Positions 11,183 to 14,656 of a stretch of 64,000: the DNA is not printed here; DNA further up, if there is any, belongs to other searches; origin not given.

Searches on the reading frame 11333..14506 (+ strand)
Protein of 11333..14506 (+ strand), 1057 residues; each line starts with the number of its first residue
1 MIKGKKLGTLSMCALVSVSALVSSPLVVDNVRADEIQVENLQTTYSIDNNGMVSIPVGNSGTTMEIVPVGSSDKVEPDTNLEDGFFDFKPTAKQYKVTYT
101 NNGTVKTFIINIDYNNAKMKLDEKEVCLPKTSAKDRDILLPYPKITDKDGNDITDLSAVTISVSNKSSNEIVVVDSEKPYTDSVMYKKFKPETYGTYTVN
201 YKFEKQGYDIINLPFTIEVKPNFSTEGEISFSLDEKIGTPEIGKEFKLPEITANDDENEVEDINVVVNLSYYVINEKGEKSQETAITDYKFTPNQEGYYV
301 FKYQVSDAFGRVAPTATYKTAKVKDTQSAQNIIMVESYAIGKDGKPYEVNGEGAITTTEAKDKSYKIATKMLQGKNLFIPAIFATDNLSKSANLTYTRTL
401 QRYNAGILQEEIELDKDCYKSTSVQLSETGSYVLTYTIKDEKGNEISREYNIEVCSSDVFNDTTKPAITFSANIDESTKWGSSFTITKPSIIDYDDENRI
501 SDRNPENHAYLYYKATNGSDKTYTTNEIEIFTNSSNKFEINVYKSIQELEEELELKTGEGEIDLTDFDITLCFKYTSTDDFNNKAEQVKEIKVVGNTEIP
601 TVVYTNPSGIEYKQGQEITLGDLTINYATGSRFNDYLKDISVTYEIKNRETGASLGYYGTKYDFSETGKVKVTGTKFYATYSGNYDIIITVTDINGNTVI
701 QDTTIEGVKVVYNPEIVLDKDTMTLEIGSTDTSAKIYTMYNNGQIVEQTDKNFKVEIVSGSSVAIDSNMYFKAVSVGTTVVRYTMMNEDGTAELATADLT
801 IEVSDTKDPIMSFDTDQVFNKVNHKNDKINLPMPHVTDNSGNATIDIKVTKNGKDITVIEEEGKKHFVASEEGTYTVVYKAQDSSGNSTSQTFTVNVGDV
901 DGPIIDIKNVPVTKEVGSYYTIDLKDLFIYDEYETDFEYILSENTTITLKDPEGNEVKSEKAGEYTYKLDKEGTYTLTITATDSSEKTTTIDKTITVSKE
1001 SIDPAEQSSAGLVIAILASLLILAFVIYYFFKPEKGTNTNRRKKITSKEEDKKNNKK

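Call 8: search_protein_families(library=ncbifam, proteins=[window:11333-14506:+], max_evalue=0.1)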
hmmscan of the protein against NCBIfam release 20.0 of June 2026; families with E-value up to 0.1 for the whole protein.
window:11333-14506:+ (1057 aa): 4 families
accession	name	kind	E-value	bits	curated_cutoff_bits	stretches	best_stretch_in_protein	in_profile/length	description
NF047446.1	barrel_OmpL47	domain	0.0072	16.8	40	1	861-897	31-68/68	OmpL47-type beta-barrel domain-containing protein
NF012211.1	tand_rpt_95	domain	0.0085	16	90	0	266-317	28-79/98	tandem-95 repeat protein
NF033510.3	Ca_tandemer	repeat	0.037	14.4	50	0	841-888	40-95/96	Ca2+-stabilized repeat-containing adhesin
TIGR03632.1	uS11_bact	equivalog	0.096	13.1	154.5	1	943-991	19-68/117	30S ribosomal protein S11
